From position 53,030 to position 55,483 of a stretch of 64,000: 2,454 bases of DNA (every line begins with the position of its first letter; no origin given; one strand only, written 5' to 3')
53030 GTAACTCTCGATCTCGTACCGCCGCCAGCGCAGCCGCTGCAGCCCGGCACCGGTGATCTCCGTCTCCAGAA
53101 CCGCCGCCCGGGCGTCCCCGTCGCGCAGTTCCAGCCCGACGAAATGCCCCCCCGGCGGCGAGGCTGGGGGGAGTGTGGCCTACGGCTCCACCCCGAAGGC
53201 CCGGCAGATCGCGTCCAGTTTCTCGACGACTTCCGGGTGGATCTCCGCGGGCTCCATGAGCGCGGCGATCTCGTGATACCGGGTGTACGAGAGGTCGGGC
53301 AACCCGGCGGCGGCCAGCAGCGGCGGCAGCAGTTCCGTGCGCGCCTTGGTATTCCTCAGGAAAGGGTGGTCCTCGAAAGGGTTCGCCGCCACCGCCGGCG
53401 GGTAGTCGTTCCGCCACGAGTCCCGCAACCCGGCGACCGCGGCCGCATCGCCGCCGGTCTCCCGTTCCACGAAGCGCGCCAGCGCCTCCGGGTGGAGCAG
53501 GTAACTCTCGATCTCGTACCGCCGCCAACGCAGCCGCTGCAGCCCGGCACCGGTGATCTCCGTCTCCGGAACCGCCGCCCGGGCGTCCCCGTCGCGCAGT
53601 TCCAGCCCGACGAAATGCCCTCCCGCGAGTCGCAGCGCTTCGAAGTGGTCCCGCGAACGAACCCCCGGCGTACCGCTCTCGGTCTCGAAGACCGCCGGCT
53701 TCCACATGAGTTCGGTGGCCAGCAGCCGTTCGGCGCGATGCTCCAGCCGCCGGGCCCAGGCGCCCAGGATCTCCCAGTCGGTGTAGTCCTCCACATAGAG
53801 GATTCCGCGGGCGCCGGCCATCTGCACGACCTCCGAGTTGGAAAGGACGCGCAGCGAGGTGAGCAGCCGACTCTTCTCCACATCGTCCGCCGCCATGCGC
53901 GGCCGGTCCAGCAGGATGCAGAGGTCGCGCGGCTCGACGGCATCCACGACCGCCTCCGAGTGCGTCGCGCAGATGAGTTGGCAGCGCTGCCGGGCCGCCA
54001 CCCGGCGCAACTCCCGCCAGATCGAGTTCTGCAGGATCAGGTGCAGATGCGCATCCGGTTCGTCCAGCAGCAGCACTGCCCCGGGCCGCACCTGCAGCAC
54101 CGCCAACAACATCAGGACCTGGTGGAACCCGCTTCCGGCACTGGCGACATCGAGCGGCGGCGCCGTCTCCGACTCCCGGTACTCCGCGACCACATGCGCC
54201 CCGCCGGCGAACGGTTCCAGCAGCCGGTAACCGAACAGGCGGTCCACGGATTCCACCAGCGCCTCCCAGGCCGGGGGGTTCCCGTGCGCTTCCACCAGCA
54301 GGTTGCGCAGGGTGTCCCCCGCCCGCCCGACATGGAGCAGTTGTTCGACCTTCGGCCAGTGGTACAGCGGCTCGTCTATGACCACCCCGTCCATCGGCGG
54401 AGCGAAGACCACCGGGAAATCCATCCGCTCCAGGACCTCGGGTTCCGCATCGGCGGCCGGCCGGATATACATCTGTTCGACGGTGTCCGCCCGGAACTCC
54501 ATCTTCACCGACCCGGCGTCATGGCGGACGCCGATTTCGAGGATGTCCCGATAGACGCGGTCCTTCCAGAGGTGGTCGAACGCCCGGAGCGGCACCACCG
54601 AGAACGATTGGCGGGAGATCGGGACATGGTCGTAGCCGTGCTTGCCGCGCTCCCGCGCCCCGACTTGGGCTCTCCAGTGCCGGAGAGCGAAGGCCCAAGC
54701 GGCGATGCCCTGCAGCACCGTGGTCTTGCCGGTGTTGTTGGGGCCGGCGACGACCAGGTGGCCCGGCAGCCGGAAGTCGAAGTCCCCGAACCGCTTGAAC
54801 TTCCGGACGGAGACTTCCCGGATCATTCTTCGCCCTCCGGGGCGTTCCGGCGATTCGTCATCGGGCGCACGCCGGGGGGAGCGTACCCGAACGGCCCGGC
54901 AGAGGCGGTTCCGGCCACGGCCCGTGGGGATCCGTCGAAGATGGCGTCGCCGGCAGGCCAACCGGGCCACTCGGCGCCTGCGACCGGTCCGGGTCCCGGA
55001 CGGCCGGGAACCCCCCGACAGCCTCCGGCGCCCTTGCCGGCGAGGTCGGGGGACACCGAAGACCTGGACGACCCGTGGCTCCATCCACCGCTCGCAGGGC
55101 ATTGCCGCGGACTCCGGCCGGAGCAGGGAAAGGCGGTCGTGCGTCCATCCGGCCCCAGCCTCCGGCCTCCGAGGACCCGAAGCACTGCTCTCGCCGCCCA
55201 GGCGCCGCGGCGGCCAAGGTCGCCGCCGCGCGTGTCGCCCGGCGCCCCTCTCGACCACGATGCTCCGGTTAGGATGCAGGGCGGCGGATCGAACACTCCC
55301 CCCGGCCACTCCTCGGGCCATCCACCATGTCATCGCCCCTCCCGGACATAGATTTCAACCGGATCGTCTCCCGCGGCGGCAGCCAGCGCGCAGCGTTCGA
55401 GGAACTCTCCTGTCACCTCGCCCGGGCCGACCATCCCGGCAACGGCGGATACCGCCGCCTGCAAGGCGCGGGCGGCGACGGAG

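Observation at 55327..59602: Avs-like STAND NTPase with N-terminal Mrr-type nuclease, interrupted by a frame change inside the NTPase module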

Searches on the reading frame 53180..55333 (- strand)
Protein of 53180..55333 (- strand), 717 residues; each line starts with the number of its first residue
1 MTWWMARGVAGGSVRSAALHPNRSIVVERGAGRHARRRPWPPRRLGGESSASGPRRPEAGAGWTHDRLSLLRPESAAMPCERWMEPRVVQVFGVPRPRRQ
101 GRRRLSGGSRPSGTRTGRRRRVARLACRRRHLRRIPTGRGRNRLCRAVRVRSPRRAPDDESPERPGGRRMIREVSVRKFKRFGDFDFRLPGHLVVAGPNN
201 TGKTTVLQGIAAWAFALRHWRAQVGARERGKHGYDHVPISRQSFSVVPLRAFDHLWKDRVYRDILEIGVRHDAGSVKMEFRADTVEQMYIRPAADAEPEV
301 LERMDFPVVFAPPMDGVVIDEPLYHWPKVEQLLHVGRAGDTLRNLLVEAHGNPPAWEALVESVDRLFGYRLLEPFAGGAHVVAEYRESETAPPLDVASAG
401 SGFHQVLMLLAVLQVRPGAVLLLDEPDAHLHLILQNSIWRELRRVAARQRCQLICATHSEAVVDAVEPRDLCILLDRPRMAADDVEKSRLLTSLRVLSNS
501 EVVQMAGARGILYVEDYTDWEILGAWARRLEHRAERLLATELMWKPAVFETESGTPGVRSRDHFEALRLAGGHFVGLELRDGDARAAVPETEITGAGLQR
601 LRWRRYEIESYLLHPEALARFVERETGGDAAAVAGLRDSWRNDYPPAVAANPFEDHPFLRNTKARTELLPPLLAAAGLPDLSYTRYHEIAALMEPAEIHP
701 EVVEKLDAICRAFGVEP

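Call 6: search_protein_families(library=pfam, proteins=[window:53180-55333:-], max_evalue=1)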
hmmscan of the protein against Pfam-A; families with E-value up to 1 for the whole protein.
window:53180-55333:- (717 aa): 7 families
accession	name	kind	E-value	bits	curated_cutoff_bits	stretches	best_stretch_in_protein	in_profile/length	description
PF13304.12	AAA_21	-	4.8e-17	63.4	27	2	370-464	220-304/304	AAA domain, putative AbiEii toxin, Type IV TA system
PF13175.12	AAA_15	-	9.2e-13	49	32.1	2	417-463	328-374/374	AAA ATPase domain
PF02463.25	SMC_N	-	7e-06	26.1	40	2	407-466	148-205/220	RecF/RecN/SMC N terminal domain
PF13514.12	AAA_27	-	0.0011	19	22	1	172-219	4-55/206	AAA domain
PF13476.12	AAA_23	-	0.0087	17.2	27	1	175-213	3-42/201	AAA domain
PF13401.12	AAA_22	-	0.067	14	27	0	190-214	5-29/130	AAA domain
PF00005.33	ABC_tran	-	0.33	12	25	0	192-211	13-32/137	ABC transporter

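Call 7: search_protein_families(library=padloc, proteins=[window:53180-55333:-], max_evalue=1)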
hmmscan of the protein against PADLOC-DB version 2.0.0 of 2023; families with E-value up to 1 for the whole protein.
window:53180-55333:- (717 aa): 139 families (the best 25 are shown)
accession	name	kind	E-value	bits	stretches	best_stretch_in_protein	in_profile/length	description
PDLC03878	NsnB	-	1.4e-18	65.8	2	381-466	199-284/345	-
PDLC02980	AriA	-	1.9e-18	65.5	2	383-464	222-304/304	-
PDLC02979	AriA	-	1.4e-15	55.9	2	394-463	295-373/373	-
PDLC00278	PtuA1|PtuA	-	2e-15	55.1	2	419-480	289-343/436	AAA ATPase domain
PDLC04135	mad3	-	2.8e-15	54.7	2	405-466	270-330/374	mads_3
PDLC00271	PtuA1|PtuA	-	3.4e-15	54.5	2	419-498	280-355/421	AAA ATPase domain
PDLC00070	GajA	-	1.3e-12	45.2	2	419-477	292-351/596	AAA ATPase domain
PDLC02981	AriAB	-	3.8e-12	43.7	2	419-488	332-403/694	-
PDLC04611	PDC-M38A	-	7.2e-12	43.5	2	387-465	254-332/383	-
PDLC00096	GajA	-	1.3e-11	42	2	409-486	277-360/630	AAA ATPase domain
PDLC00075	GajA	-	2.6e-11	40.8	2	417-537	267-385/536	AAA ATPase domain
PDLC04182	HEC-01A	-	5e-11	40.2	1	395-474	282-362/406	-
PDLC00277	PtuA1|PtuA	-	6.4e-11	40.1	2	411-477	279-342/423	AAA ATPase domain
PDLC02335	AbiLi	-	1.3e-10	38.9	1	168-467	47-243/326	AbiLi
PDLC00284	PtuA1|PtuA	-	1.8e-10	38.3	2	420-499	394-473/545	AAA ATPase domain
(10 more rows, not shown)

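Call 8: search_protein_families(library=ncbifam, proteins=[window:53180-55333:-], max_evalue=1)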
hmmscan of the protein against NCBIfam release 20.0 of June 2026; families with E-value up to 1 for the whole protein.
window:53180-55333:- (717 aa): 49 families (the best 25 are shown)
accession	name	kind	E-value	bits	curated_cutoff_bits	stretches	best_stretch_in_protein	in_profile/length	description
NF041760.1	PtuA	equivalog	5.8e-10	38.7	500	2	420-476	379-433/524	retron Ec78 anti-phage system effector ATPase PtuA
NF047739.1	antiphage_MADS3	equivalog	1.1e-06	28.1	420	2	170-208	1-39/427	methylation-associated defense system AAA family ATPase MAD3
NF040873.1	AztA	equivalog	2.8e-05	23.8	220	1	408-467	128-186/191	zinc ABC transporter ATP-binding protein AztA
NF010068.0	PRK13548.1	equivalog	6.5e-05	22.1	261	1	408-483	153-224/261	heme ABC transporter ATP-binding protein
TIGR03864.1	PQQ_ABC_ATP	hypoth_equivalog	8.8e-05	22.1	302.25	1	416-486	149-216/236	ABC transporter, ATP-binding subunit, PQQ-dependent alcohol dehydrogenase system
TIGR03873.1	F420-0_ABC_ATP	hypoth_equivalog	0.0006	19.1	372.4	1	409-484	148-219/256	putative F420-0 ABC transporter ATP-binding protein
TIGR02857.1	CydD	equivalog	0.00063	18.8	435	1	411-466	470-523/529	thiol reductant ABC exporter subunit CydD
NF000355.4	ribo_prot_ABC_F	equivalog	0.00069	18.6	380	1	181-211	330-360/499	ribosomal protection-like ABC-F family protein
TIGR03375.1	type_I_sec_LssB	subfamily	0.001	17.5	693.1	1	408-486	612-685/696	type I secretion system permease/ATPase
NF053840.1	MnTportMntADein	equivalog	0.0012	18.4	400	1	401-478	135-209/240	manganese ABC transporter ATP-binding protein MntA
TIGR04521.1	ECF_ATPase_2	equivalog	0.0029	16.8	330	1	408-487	154-230/279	energy-coupling factor transporter ATPase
NF040840.2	tungstate_WtpC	equivalog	0.0032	16.8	440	1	404-459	136-190/347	tungstate ABC transporter ATP-binding protein WtpC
TIGR04435.1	restrict_AAA_1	hypoth_equivalog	0.0049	15.6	300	1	391-431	390-432/568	restriction system-associated AAA family ATPase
TIGR02770.1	nickel_nikD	equivalog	0.0069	15.8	318.7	1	403-466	130-192/230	nickel import ATP-binding protein NikD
NF008039.0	PRK10771.1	equivalog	0.0075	15.7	298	1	408-473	138-203/234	thiamine ABC transporter ATP-binding protein ThiQ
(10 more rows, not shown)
